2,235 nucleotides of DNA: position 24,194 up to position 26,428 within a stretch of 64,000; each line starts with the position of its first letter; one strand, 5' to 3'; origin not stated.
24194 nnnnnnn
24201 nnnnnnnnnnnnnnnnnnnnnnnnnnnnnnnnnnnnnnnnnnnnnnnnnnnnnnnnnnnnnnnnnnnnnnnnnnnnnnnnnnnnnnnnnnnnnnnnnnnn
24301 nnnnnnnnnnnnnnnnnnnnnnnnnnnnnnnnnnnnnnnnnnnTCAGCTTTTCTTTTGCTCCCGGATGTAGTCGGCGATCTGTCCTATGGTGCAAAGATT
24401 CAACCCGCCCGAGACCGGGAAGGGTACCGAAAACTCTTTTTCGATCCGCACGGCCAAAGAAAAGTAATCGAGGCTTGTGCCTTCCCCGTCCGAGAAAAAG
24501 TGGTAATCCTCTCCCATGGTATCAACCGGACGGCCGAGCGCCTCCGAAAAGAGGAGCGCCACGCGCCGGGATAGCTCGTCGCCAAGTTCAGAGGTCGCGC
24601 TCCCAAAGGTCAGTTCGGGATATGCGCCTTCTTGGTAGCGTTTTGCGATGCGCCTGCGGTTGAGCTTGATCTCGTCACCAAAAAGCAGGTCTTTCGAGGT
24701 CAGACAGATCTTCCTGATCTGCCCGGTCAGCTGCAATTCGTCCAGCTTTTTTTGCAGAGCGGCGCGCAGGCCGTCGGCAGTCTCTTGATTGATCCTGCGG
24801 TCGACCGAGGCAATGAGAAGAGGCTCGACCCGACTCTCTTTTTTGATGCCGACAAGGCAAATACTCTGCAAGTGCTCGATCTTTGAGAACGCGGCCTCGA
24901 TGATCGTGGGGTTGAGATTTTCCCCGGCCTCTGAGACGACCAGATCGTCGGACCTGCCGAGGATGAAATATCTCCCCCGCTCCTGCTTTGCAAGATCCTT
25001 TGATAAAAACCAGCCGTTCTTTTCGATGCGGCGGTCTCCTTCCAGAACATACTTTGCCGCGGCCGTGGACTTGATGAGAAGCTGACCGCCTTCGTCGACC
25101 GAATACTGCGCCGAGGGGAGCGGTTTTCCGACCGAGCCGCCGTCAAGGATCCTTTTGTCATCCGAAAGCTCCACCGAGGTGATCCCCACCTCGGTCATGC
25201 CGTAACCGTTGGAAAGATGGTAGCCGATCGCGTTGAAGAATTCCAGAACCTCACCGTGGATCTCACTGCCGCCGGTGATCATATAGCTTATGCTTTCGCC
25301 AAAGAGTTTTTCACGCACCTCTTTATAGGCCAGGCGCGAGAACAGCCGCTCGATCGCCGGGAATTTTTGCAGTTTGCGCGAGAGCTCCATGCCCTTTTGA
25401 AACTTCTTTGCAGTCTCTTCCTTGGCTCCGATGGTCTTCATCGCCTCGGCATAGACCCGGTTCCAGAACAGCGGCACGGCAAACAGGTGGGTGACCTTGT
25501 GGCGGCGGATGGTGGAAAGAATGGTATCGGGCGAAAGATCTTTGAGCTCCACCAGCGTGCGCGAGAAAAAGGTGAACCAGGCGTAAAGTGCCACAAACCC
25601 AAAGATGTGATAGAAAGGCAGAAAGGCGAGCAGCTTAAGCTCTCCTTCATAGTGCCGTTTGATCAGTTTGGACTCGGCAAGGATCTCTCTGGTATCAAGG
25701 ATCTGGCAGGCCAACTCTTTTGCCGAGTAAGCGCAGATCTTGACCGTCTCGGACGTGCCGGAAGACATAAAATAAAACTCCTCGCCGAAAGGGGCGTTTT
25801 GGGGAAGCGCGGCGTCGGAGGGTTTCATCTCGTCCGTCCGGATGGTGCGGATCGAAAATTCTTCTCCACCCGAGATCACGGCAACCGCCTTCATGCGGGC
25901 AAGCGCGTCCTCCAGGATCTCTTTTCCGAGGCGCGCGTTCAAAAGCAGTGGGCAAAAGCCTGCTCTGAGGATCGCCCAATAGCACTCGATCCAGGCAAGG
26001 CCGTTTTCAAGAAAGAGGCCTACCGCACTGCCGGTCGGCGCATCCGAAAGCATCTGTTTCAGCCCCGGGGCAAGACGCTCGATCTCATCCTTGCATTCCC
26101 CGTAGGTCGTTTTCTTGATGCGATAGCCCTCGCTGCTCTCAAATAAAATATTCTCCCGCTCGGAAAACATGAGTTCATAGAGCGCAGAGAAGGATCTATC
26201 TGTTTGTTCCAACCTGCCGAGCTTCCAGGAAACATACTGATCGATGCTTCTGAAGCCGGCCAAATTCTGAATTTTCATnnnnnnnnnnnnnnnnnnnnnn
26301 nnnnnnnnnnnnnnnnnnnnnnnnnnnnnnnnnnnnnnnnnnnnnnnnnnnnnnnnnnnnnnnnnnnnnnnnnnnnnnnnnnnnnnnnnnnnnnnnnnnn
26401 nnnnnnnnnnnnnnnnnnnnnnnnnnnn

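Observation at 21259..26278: Two parallel acyl-activation modules (one ligase-carrier fusion, one split ligase + ACP) with non-canonical carrier motifs, and two overlapping LPLAT paralogs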

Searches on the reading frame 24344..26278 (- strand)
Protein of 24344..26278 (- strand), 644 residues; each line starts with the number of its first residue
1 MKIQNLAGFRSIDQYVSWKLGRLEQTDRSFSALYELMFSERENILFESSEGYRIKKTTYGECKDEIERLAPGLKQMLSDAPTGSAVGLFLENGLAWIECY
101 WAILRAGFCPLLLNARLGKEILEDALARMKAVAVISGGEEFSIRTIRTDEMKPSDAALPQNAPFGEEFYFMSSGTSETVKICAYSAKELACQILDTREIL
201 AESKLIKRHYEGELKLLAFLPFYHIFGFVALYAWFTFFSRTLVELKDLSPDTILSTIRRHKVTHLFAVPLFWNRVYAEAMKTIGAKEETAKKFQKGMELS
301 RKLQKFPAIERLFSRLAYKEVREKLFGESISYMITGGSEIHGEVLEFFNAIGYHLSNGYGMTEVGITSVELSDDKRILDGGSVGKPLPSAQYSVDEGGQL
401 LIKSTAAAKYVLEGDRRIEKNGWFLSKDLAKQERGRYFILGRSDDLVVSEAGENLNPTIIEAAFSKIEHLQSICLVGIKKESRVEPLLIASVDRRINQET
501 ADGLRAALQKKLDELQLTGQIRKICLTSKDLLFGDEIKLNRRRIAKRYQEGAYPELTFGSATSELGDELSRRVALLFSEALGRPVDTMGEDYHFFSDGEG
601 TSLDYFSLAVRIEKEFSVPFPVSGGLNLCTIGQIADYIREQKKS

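Call 5: search_protein_families(library=pfam, proteins=[window:24344-26278:-], max_evalue=0.01)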
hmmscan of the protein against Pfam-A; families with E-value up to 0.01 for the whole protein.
window:24344-26278:- (644 aa): 2 families
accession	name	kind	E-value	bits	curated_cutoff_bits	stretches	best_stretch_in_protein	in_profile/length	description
PF00501.34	AMP-binding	-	9.2e-37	127.2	29.9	1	54-399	19-362/384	AMP-binding enzyme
PF00550.31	PP-binding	-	5.1e-06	27.1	20.8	1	572-638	2-67/67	Phosphopantetheine attachment site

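Call 6: search_protein_families(library=ncbifam, proteins=[window:24344-26278:-], max_evalue=0.01)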
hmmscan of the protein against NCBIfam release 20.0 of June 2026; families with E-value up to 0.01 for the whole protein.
window:24344-26278:- (644 aa): 73 families (the best 25 are shown)
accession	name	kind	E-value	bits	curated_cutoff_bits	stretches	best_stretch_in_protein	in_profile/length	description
TIGR01923.1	menE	equivalog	2e-30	106.1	330.15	2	328-516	224-418/442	o-succinylbenzoate--CoA ligase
NF004837.0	PRK06187.1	subfamily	2.7e-29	101.8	476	3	325-522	283-500/531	long-chain-fatty-acid--CoA ligase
NF005307.0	PRK06839.1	equivalog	3.4e-23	82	748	2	328-482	264-431/496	o-succinylbenzoate--CoA ligase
NF006539.0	PRK09029.1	equivalog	3.5e-23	82.2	494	2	330-548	242-451/458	o-succinylbenzoate--CoA ligase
NF004114.0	PRK05605.1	equivalog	5.6e-23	81.1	766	2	306-523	316-548/575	long-chain-fatty-acid--CoA ligase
NF002966.0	PRK03640.1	equivalog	2.3e-22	79.3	556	2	310-482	237-420/483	o-succinylbenzoate--CoA ligase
NF052269.1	Staph_lig_FadD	equivalog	4.9e-19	68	650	1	324-504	262-453/499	long-chain-fatty-acid--CoA ligase FadD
NF009921.1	PRK13382.1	exception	1.4e-17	63.7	850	2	319-519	297-507/529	acyl-CoA ligase FadD12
NF005702.0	PRK07514.1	subfamily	5.6e-17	61.3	558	2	314-514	256-470/506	malonyl-CoA synthase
NF005660.0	PRK07445.1-2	equivalog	1.2e-15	57.3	525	1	332-514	183-360/397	O-succinylbenzoic acid--CoA ligase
NF009071.0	PRK12406.1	subfamily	3.8e-15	55.3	701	1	311-552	253-506/510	acyl-CoA synthetase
NF038343.1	ligase_FadD11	exception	6.7e-15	54.5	950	1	216-466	204-468/585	fatty acid--CoA ligase FadD11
NF006754.0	PRK09274.1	equivalog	3.6e-14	51.8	478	1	433-527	433-525/555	fatty acid CoA ligase family protein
NF005877.1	PRK07824.1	equivalog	9.7e-14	51.2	345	1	334-524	164-342/362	o-succinylbenzoate--CoA ligase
NF006181.0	PRK08314.1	subfamily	1.2e-12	46.9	705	2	55-138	48-130/563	long-chain-fatty-acid--CoA ligase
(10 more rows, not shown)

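Call 8: find_encoding_contigs(protein=window:24344-26278:-, flank=10000, max_places=6)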
Protein window:24344-26278:- (644 aa): 4 contigs read that carry it; 2 places shown.
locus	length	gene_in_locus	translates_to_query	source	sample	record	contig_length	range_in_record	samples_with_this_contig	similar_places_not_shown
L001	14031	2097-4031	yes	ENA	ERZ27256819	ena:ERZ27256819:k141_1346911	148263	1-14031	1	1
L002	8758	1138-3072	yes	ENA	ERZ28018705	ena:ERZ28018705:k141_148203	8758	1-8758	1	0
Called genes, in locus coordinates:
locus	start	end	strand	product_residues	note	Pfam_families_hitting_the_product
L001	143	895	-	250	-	PF01061:ABC2_membrane, PF12698:ABC2_membrane_3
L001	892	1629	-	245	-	PF00005:ABC_tran, PF13304:AAA_21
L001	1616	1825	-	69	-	PF04014:MazE_antitoxin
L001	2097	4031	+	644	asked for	PF00501:AMP-binding, PF00550:PP-binding (weak)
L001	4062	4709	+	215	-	PF01553:Acyltransferase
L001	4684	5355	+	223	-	PF01553:Acyltransferase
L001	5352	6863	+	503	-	PF00501:AMP-binding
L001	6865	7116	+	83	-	-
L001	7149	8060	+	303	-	PF04970:LRAT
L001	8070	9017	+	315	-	PF12146:Hydrolase_4 (faint), PF00561:Abhydrolase_1, PF12697:Abhydrolase_6 (faint), PF00326:Peptidase_S9 (faint)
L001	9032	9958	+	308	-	PF02645:DegV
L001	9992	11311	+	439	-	PF07690:MFS_1, PF13347:MFS_2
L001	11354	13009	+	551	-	PF02734:Dak2, PF21645:FakA-like_M, PF13684:FakA-like_C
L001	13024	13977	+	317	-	PF00561:Abhydrolase_1 (weak), PF00326:Peptidase_S9 (weak), PF12146:Hydrolase_4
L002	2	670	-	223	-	?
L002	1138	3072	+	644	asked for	PF00501:AMP-binding, PF00550:PP-binding (weak)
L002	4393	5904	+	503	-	PF00501:AMP-binding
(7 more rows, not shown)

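Call 9: find_homologous_proteins(query=window:24344-26278:-, max_evalue=0.00001)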
Query window:24344-26278:- (644 aa): 1523 proteins with E <= 0.00001 among 8000 candidates; the best 120 are listed.
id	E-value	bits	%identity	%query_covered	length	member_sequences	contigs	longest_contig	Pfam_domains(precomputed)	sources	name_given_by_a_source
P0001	0.0e+0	1437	100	100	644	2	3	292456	PF00550.32,PF00501.35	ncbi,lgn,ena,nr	ncbi:MAG: non-ribosomal peptide synthetase [Clostridia bacterium]|nr:non-ribosomal peptide synthetas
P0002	0.0e+0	1017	71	100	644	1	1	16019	PF00550.32,PF00501.35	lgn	-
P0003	1.2e-209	716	50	100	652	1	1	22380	PF00550.32,PF00501.35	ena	-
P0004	1.5e-208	712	51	100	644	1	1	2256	PF00550.32,PF00501.35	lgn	-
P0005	7.4e-207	707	51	99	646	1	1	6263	PF00550.32,PF00501.35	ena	-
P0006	1.9e-202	692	50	100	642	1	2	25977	PF00550.32,PF00501.35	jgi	-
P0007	4.2e-202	691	49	100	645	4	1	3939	PF00550.32,PF00501.35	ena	-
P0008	1.8e-201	689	50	100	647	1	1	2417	PF00550.32,PF00501.35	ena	-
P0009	1.2e-199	683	49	99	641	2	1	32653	PF00550.32,PF00501.35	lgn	-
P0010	1.6e-198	679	50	100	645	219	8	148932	PF00550.32,PF00501.35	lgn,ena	-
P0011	8.7e-198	677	48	99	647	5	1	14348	PF00550.32,PF00501.35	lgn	-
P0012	2.0e-197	676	50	100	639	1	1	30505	PF00550.32,PF00501.35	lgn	-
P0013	8.7e-197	674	50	100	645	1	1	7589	PF00550.32,PF00501.35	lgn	-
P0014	1.1e-196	673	50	100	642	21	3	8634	PF00550.32,PF00501.35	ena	-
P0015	1.1e-196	673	48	100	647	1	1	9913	PF00550.32,PF00501.35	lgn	-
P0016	1.2e-196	673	50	99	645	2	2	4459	PF00550.32,PF00501.35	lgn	-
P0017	7.3e-196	671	48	99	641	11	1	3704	PF00550.32,PF00501.35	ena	-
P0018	1.6e-195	669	49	100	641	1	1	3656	PF00550.32,PF00501.35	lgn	-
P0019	4.3e-195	668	47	99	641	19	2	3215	PF00550.32,PF00501.35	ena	-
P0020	4.5e-195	668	47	99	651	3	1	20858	PF00550.32,PF00501.35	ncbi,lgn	-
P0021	4.5e-195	668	47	99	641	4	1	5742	PF00550.32,PF00501.35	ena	-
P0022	5.5e-195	668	48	99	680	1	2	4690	PF00550.32,PF00501.35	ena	-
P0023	1.9e-194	666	48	100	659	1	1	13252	PF00550.32,PF00501.35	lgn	-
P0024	3.0e-194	665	48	100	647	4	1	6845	PF00550.32,PF00501.35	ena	-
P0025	4.6e-194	665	48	100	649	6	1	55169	PF00550.32,PF00501.35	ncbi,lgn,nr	ncbi:MAG: non-ribosomal peptide synthetase [Clostridia bacterium]|nr:non-ribosomal peptide synthetas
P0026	5.2e-194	664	50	99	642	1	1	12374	PF00550.32,PF00501.35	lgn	-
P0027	5.7e-194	664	48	100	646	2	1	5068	PF00550.32,PF00501.35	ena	-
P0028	6.3e-194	664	49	99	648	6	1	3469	PF00550.32,PF00501.35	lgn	-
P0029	6.3e-194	664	48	99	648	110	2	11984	PF00550.32,PF00501.35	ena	-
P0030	7.2e-194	664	48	99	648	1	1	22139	PF00550.32,PF00501.35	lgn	-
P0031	3.2e-193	662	47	100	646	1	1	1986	PF00550.32,PF00501.35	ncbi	-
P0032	3.9e-193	662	48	100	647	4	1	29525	PF00550.32,PF00501.35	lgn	-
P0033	5.4e-193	661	51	99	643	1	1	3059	PF00550.32,PF00501.35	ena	-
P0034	7.8e-193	661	47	99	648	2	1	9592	PF00550.32,PF00501.35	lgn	-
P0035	1.0e-192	660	50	99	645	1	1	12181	PF00550.32,PF00501.35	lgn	-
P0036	1.9e-192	659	49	100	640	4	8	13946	PF00550.32,PF00501.35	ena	-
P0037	2.2e-192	659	47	99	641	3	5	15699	PF00501.35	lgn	-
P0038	2.5e-192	659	47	100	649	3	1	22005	PF00550.32,PF00501.35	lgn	-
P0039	3.1e-192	659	49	100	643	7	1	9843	PF00550.32,PF00501.35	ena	-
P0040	3.1e-192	659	48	100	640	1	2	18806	PF00501.35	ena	-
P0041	3.4e-192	658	50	100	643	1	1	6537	PF00550.32,PF00501.35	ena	-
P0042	3.9e-192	658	48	99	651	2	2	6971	PF00550.32,PF00501.35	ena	-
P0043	4.3e-192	658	48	100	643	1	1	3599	PF00550.32,PF00501.35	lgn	-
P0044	5.4e-192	658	47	99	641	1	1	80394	PF00501.35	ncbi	-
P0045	6.3e-192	658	48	99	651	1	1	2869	PF00550.32,PF00501.35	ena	-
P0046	8.7e-192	657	49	100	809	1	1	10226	PF00550.32,PF00501.35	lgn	-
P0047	9.2e-192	657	47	99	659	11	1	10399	PF00550.32,PF00501.35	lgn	-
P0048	1.1e-191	657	48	100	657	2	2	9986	PF00550.32,PF00501.35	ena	-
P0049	1.3e-191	656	48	99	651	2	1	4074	PF00550.32,PF00501.35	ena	-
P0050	1.5e-191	656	48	100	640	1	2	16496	PF00550.32,PF00501.35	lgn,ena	-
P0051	1.6e-191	656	49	100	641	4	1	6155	PF00550.32,PF00501.35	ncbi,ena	-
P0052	2.2e-191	656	48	100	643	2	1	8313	PF00550.32,PF00501.35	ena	-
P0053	2.5e-191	656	48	100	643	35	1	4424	PF00550.32,PF00501.35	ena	-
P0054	2.5e-191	656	49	99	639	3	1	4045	PF00550.32,PF00501.35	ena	-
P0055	4.1e-191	655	49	100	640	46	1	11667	PF00550.32,PF00501.35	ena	-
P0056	4.4e-191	655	48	100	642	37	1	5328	PF00550.32,PF00501.35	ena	-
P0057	4.6e-191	655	47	100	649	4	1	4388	PF00501.35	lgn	-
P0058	5.3e-191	654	50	98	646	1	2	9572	PF00550.32,PF00501.35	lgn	-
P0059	6.7e-191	654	47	99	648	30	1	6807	PF00550.32,PF00501.35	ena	-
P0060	7.4e-191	654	48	100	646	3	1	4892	PF00550.32,PF00501.35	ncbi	-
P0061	7.5e-191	654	46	99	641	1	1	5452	PF00550.32,PF00501.35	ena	-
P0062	7.6e-191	654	48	100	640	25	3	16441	PF00550.32,PF00501.35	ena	-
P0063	7.9e-191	654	48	99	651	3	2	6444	PF00550.32,PF00501.35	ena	-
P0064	8.1e-191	654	47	100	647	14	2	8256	PF00550.32,PF00501.35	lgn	-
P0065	9.8e-191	654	49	100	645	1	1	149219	PF00550.32,PF00501.35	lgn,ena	-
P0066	9.8e-191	654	48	100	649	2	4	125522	PF00550.32,PF00501.35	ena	-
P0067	9.9e-191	654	48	99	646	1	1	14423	PF00550.32,PF00501.35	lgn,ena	-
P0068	1.1e-190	653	48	100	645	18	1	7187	PF00550.32,PF00501.35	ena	-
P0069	1.1e-190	653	48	100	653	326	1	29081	PF00550.32,PF00501.35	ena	-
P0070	1.2e-190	653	47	100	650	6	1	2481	PF00550.32,PF00501.35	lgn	-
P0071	1.7e-190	653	49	99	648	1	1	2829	PF00550.32,PF00501.35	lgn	-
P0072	1.7e-190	653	47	100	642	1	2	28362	PF00550.32,PF00501.35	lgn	-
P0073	1.9e-190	653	47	100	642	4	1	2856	PF00550.32,PF00501.35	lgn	-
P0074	1.9e-190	653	49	99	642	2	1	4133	PF00550.32,PF00501.35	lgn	-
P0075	2.0e-190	653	50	98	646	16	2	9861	PF00550.32,PF00501.35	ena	-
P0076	2.7e-190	652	48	99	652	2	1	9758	PF00550.32,PF00501.35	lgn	-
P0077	5.9e-190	651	47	99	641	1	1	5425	PF00550.32,PF00501.35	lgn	-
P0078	6.7e-190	651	48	100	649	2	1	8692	PF00550.32,PF00501.35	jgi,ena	-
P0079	9.1e-190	650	49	100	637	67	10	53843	PF00550.32,PF00501.35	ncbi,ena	-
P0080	1.0e-189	650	48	99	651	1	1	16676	PF00550.32,PF00501.35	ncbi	-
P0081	1.2e-189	650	49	100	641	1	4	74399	PF00550.32,PF00501.35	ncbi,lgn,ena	-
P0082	1.3e-189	650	49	99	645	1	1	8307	PF00550.32,PF00501.35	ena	-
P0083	1.4e-189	650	47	99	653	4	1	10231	PF00550.32,PF00501.35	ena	-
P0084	1.6e-189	650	48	100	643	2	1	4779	PF00550.32,PF00501.35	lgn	-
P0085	1.6e-189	650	47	100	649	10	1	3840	PF00550.32,PF00501.35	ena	-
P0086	1.7e-189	650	47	100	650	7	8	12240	PF00550.32,PF00501.35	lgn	-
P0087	2.2e-189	649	49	99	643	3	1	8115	PF00550.32,PF00501.35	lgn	-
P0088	2.3e-189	649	49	100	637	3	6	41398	PF00550.32,PF00501.35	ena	-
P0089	2.6e-189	649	49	99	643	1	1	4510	PF00550.32,PF00501.35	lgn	-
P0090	2.9e-189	649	48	100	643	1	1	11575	PF00550.32,PF00501.35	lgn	-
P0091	4.3e-189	648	47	100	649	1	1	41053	PF00550.32,PF00501.35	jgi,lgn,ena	-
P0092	4.6e-189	648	48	100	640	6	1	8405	PF00550.32,PF00501.35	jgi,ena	-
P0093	5.7e-189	648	47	99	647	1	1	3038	PF00550.32,PF00501.35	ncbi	-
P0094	5.7e-189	648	48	99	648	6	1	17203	PF00550.32,PF00501.35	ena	-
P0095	6.4e-189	648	49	99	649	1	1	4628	PF00550.32,PF00501.35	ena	-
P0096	7.8e-189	647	46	99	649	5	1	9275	PF00550.32,PF00501.35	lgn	-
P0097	9.9e-189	647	48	99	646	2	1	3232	PF00550.32,PF00501.35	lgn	-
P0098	1.1e-188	647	47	100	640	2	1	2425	PF00550.32,PF00501.35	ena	-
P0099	1.3e-188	647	47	100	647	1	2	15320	PF00550.32,PF00501.35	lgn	-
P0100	1.8e-188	646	49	99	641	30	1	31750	PF00550.32,PF00501.35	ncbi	-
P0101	2.2e-188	646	49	100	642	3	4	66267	PF00550.32,PF00501.35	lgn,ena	-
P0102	2.5e-188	646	46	100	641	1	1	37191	PF00550.32,PF00501.35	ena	-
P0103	2.9e-188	645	49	100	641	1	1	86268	PF00550.32,PF00501.35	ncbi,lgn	-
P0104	4.3e-188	645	46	100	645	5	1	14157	PF00550.32,PF00501.35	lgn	-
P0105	4.4e-188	645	48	99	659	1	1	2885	PF00550.32,PF00501.35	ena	-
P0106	5.4e-188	645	46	99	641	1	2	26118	PF00550.32,PF00501.35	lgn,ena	-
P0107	5.6e-188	644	48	100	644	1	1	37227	PF00550.32,PF00501.35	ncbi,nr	ncbi:MAG: AMP-binding protein [Ruminococcus sp.]|nr:AMP-binding protein [Ruminococcus sp.]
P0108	6.7e-188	644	47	99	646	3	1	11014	PF00550.32,PF00501.35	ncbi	-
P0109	8.7e-188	644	46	100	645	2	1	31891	PF00550.32,PF00501.35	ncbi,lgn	-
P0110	1.0e-187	644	48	99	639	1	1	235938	PF00550.32,PF00501.35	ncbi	-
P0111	1.0e-187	644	46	100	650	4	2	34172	PF00550.32,PF00501.35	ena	-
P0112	1.1e-187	644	47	100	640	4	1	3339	PF00501.35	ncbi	-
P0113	1.2e-187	643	48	100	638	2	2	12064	PF00550.32,PF00501.35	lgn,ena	-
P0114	1.3e-187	643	48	100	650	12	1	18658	PF00550.32,PF00501.35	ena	-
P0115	1.4e-187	643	48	97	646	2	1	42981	PF00550.32,PF00501.35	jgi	-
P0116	1.9e-187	643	46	99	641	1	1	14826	PF00550.32,PF00501.35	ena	-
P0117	2.0e-187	643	47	99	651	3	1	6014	PF00550.32,PF00501.35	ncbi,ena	-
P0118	2.0e-187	643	48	100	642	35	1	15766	PF00550.32,PF00501.35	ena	-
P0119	2.1e-187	643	48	100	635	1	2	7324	PF00550.32,PF00501.35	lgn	-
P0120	2.4e-187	642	47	99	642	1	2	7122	PF00550.32,PF00501.35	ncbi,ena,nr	ncbi:MAG: AMP-binding protein [Clostridia bacterium]|nr:AMP-binding protein [Clostridia bacterium]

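Call 11: find_related_loci(query=A1, collection=genome_contigs, flank=10000)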
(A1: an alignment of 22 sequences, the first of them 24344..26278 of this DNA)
Query A1 (644 aa) in genome_contigs; peptide patterns used: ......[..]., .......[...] (x = any residue, [..] = any of these).
599 stretches matched a pattern (row limit reached: there are more); 459 encode a relative of the query (tblastn E <= 1e-3); the best 80 are kept; 80 distinct loci.
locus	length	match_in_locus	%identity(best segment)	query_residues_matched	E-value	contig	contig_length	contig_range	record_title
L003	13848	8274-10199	50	1-641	0e+0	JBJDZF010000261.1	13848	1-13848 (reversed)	MAG: Eubacteriales bacterium isolate PUUB15_bin.017 NODE_4226_length_13848_cov_5.400711, whole genome shotgun sequence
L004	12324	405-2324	47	1-639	0e+0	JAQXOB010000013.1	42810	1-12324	MAG: Clostridia bacterium isolate SUG1368 k141_1497705, whole genome shotgun sequence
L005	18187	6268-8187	47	1-639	0e+0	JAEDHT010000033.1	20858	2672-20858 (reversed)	MAG: Clostridiaceae bacterium isolate MAG143 NODE_1821_length_20858_cov_20.511753, whole genome shotgun sequence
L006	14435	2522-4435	48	1-639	0e+0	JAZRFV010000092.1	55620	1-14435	MAG: Candidatus Scatosoma sp. isolate T1900045494_YK20190188.MAGScoT_cleanbin_000025 SGB_7408_k141_1927044, whole genome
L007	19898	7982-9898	50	1-643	0e+0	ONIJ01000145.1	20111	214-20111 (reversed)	uncultured Clostridiales bacterium isolate RUG333 genome assembly, contig: k87_26534653, whole genome shotgun sequence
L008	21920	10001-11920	50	1-641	0e+0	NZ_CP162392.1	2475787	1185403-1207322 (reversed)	Ruminococcus sp. JL13D9 chromosome, complete genome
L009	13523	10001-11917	50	1-643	0e+0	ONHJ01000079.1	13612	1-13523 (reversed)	uncultured Clostridiales bacterium isolate RUG299 genome assembly, contig: scaffold_7624, whole genome shotgun sequence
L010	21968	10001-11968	48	1-641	0e+0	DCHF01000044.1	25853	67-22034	MAG TPA_asm: Lachnospiraceae bacterium UBA1759 UBA1759_contig_48903, whole genome shotgun sequence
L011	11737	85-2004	48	1-638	0e+0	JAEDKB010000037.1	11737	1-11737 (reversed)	MAG: Oscillospiraceae bacterium isolate MAG203 NODE_6088_length_11737_cov_7.660846, whole genome shotgun sequence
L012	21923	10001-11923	49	1-644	0e+0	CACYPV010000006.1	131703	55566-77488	MAG: uncultured Ruminococcus sp. isolate RUG12166 genome assembly, contig: RUG12166_asm_6, whole genome shotgun sequence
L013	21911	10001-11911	48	1-640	0e+0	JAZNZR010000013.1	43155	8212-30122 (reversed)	MAG: Oscillospiraceae bacterium isolate T1900044766_TS20190232.MAGScoT_cleanbin_000046 SGB_2416_k141_525970, whole genom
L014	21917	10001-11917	47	1-641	0e+0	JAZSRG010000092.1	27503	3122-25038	MAG: Clostridia bacterium isolate T1900044538_TS20190004.MAGScoT_cleanbin_000019 SGB_37_k141_531085, whole genome shotgu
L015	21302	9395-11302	49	6-644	0e+0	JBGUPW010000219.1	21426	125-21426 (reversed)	MAG: Ruminococcus sp. isolate ruminal_MAG_154 ruminal_MAG_154_contig_0219, whole genome shotgun sequence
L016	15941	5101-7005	50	1-644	0e+0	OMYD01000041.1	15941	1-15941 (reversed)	uncultured Clostridiales bacterium isolate RUG081 genome assembly, contig: scaffold_1579, whole genome shotgun sequence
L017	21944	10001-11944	48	1-639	0e+0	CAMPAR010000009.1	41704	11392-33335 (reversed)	MAG: uncultured Lachnospiraceae bacterium isolate SRR873600_bin.72_metaWRAP_v1.3_MAG genome assembly, contig: NODE_1423_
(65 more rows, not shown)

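Call 21: search_solved_structures(query=A1, max_evalue=1e-10)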
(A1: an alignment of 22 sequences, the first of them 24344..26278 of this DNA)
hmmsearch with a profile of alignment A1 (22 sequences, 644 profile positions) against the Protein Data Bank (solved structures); distinct sequences matched with E-value up to 1e-10: 27.
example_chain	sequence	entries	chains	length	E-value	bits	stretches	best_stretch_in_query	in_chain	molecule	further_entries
5buq_A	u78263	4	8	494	2.8e-23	85.1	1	328-549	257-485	2-succinylbenzoate--CoA ligase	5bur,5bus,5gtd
5x8f_A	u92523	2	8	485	1.5e-22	82.7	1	328-478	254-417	2-succinylbenzoate--CoA ligase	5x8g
3ipl_A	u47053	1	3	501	1.1e-21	79.8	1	334-502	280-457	2-succinylbenzoate--CoA ligase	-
3cw8_X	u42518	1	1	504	4e-20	74.7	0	396-492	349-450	4-chlorobenzoyl CoA ligase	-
2qvx_X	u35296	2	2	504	6.1e-20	74.1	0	396-492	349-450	4-Chlorobenzoate CoA Ligase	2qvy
2qvz_X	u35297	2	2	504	6.7e-20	74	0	396-492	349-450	4-Chlorobenzoate CoA Ligase/Synthetase | 4-Chlorobenzoate CoA Ligase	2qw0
1t5d_X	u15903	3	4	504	6.7e-20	74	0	396-492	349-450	4-chlorobenzoyl CoA ligase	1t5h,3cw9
7a9i_A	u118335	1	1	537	2.5e-19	72.1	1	331-549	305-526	Cfl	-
7a9j_A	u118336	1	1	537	3e-19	71.8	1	331-549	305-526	Cfl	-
3dlp_X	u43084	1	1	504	1.7e-18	69.3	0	396-492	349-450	4-Chlorobenzoate CoA Ligase/Synthetase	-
9be3_A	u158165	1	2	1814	4.6e-15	58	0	328-642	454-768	Linear gramicidin synthase subunit A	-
9meh_A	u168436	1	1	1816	4.7e-15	58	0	328-642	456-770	Linear gramicidin synthase subunit A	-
6mfz_A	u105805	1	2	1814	4.7e-15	58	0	328-642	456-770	Linear gramicidin synthase subunit A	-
3r44_A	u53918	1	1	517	7.7e-15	57.3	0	330-499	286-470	fatty acyl CoA synthetase FADD13 (FATTY-ACYL-CoA SYNTHETASE)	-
4r0m_B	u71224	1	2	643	1.2e-14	56.6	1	328-640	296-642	McyG protein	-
2ehs_A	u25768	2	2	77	3.6e-11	45.1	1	569-642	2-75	Acyl carrier protein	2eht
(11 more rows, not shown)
